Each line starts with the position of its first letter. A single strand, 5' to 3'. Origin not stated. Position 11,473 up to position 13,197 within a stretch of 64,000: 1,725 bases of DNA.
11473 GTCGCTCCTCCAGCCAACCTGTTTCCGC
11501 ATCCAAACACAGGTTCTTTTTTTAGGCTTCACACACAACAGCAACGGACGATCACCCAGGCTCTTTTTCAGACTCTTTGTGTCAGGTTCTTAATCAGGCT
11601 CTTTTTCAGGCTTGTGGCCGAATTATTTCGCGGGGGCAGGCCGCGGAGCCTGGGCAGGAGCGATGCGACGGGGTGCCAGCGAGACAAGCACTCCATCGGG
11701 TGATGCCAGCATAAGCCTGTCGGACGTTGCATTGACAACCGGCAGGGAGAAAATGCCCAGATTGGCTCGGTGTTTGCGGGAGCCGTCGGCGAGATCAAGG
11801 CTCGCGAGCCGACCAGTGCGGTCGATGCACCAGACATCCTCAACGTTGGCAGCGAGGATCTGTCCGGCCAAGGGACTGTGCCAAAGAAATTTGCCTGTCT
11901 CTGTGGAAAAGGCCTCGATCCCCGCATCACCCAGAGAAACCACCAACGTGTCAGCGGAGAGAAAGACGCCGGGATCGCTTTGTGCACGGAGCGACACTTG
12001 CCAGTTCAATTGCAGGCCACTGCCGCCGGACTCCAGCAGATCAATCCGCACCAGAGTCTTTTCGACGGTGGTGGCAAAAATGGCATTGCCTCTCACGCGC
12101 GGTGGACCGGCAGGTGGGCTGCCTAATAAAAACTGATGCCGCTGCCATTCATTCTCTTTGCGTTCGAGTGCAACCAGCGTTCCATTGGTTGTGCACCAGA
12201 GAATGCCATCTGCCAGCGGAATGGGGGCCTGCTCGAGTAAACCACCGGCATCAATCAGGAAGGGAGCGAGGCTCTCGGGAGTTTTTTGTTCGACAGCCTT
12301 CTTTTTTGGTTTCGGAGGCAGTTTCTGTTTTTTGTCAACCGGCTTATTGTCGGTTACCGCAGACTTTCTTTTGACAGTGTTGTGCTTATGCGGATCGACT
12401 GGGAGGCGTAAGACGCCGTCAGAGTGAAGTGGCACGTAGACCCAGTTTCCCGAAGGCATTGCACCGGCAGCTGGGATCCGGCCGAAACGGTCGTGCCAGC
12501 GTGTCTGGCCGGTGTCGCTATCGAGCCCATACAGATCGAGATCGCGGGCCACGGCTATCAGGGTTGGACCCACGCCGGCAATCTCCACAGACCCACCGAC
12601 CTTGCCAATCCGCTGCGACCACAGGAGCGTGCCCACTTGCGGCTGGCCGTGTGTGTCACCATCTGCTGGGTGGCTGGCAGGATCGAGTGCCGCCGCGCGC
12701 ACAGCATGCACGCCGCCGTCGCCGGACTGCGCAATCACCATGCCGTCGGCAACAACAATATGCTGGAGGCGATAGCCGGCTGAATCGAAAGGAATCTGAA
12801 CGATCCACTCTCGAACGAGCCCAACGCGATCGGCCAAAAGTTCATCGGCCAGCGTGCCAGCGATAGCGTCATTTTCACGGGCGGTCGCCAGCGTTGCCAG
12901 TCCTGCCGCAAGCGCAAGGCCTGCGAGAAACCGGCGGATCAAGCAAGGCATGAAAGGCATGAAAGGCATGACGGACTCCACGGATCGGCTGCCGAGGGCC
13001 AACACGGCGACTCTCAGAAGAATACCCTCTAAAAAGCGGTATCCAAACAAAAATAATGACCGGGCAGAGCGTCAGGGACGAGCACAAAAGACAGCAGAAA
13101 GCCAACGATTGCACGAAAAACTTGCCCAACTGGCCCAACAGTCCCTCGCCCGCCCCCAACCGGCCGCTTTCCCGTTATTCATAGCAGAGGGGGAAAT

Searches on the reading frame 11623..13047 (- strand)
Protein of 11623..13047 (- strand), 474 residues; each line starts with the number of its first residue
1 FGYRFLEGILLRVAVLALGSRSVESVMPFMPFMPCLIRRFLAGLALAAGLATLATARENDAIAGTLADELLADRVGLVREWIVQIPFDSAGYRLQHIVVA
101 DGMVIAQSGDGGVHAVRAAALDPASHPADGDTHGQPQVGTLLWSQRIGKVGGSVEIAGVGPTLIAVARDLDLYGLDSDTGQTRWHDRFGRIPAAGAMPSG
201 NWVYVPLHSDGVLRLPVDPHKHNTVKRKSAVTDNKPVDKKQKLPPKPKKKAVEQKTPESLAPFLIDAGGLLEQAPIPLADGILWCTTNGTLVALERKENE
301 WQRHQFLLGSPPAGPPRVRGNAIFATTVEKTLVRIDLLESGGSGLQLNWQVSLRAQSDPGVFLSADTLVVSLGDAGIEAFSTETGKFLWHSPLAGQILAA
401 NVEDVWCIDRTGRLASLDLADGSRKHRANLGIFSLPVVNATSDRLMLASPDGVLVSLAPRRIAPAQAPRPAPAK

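Call 61: search_protein_families(library=pfam, proteins=[window:11623-13047:-], max_evalue=0.00001)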
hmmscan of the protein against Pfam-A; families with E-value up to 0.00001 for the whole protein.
window:11623-13047:- (474 aa): 2 families
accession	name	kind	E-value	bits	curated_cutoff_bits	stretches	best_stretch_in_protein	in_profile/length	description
PF13360.13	PQQ_2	-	4.3e-15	56.4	27.6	1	348-460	16-136/233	Outer membrane protein assembly factor BamB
PF13570.13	Beta-prop_ACSF4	-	3.5e-06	27.1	133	0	280-457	146-327/329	Beta-alanine-activating enzyme, beta-propeller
